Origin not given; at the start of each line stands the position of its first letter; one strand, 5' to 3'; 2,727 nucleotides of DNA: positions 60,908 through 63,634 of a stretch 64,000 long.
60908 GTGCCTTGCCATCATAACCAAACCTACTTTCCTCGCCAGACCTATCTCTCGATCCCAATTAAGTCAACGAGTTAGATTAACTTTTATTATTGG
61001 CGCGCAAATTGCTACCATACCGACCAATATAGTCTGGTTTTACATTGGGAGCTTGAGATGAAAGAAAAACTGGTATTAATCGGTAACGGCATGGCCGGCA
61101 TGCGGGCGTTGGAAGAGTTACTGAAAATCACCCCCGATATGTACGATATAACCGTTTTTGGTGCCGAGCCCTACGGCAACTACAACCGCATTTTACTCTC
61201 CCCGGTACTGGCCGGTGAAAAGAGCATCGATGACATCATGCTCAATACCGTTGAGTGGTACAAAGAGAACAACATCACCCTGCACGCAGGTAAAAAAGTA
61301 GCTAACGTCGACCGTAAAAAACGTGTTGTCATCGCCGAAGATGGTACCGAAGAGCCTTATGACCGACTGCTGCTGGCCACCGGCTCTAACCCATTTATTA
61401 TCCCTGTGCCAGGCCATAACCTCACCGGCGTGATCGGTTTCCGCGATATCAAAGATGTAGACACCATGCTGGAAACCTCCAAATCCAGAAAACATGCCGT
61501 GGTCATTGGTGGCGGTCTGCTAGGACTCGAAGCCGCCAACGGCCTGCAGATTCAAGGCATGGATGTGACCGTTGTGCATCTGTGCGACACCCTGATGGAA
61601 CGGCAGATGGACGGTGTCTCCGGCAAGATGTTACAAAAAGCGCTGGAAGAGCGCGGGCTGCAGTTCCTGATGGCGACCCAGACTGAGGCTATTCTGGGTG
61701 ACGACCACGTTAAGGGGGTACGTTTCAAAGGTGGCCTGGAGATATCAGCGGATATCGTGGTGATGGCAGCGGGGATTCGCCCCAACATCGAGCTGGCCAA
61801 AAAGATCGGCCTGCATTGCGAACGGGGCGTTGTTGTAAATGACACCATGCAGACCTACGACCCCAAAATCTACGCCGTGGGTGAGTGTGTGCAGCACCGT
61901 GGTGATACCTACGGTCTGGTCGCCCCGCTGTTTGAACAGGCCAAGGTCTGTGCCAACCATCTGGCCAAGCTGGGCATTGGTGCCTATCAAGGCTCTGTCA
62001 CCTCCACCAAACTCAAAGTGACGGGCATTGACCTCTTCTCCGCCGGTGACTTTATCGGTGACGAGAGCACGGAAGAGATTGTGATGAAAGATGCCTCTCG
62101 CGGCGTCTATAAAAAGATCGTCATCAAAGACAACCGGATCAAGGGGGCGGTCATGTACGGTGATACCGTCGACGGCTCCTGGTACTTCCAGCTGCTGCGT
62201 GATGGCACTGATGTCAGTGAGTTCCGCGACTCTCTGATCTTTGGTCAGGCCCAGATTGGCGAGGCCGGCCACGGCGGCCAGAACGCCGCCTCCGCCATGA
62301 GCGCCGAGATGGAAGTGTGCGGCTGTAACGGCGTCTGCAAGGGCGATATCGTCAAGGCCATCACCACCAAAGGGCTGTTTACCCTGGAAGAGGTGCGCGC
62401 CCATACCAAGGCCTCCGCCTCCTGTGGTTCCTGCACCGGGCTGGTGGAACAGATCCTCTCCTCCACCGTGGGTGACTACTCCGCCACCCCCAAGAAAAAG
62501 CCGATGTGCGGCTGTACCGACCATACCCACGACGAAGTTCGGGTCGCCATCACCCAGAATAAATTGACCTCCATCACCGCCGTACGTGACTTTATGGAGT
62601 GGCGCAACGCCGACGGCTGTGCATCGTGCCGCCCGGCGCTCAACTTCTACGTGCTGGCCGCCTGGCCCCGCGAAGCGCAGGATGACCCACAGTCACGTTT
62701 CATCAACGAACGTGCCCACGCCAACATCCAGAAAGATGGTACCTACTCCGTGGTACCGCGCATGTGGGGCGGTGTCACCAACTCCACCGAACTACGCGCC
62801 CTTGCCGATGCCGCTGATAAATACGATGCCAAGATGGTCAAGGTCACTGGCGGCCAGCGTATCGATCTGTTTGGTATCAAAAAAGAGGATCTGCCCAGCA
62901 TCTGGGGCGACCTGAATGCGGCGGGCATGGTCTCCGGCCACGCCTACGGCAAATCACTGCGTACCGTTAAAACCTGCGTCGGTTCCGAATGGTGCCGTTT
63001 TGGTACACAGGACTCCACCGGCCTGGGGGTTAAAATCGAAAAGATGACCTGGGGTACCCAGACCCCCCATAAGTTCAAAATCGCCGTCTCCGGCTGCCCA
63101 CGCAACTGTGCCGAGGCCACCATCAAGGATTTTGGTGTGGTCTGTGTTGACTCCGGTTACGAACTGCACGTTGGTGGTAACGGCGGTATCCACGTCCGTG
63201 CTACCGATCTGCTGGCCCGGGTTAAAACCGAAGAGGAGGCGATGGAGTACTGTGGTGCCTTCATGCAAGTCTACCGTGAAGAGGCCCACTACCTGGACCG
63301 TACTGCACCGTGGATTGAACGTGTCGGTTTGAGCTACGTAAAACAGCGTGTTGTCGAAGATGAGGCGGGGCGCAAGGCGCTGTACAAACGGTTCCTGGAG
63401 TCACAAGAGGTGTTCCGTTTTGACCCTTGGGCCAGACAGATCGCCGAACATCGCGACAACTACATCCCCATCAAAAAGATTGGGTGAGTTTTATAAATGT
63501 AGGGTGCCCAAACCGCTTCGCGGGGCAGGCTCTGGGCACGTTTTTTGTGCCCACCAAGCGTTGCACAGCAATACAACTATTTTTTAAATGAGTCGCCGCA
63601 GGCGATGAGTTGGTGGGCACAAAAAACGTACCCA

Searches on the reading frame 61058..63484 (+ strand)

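Call 86: search_protein_families(library=pfam, proteins=[window:61058-63484:+], max_evalue=0.00001)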
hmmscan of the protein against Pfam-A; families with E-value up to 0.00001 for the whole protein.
window:61058-63484:+ (809 aa): 7 families
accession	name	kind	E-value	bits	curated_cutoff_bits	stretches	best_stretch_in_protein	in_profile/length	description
PF07992.20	Pyr_redox_2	-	8.3e-58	196.5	26.1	1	4-281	2-280/291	Pyridine nucleotide-disulphide oxidoreductase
PF01077.27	NIR_SIR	-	3e-34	118.2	27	1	631-772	2-156/158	Nitrite and sulphite reductase 4Fe-4S domain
PF04324.20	Fer2_BFD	-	8.5e-26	90.5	26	2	420-468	2-49/50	BFD-like [2Fe-2S] binding domain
PF18267.7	Rubredoxin_C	-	1.8e-19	69.9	25.9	1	316-383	2-69/70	Rubredoxin NAD+ reductase C-terminal domain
PF00070.33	Pyr_redox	-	2.2e-16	60.6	22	1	146-224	1-80/82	Pyridine nucleotide-disulphide oxidoreductase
PF03460.22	NIR_SIR_ferr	-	4.2e-15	55.7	24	1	558-622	3-69/69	Nitrite/Sulfite reductase ferredoxin-like half domain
PF13738.12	Pyr_redox_3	-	1e-08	35.3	30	1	69-275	92-305/305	Pyridine nucleotide-disulphide oxidoreductase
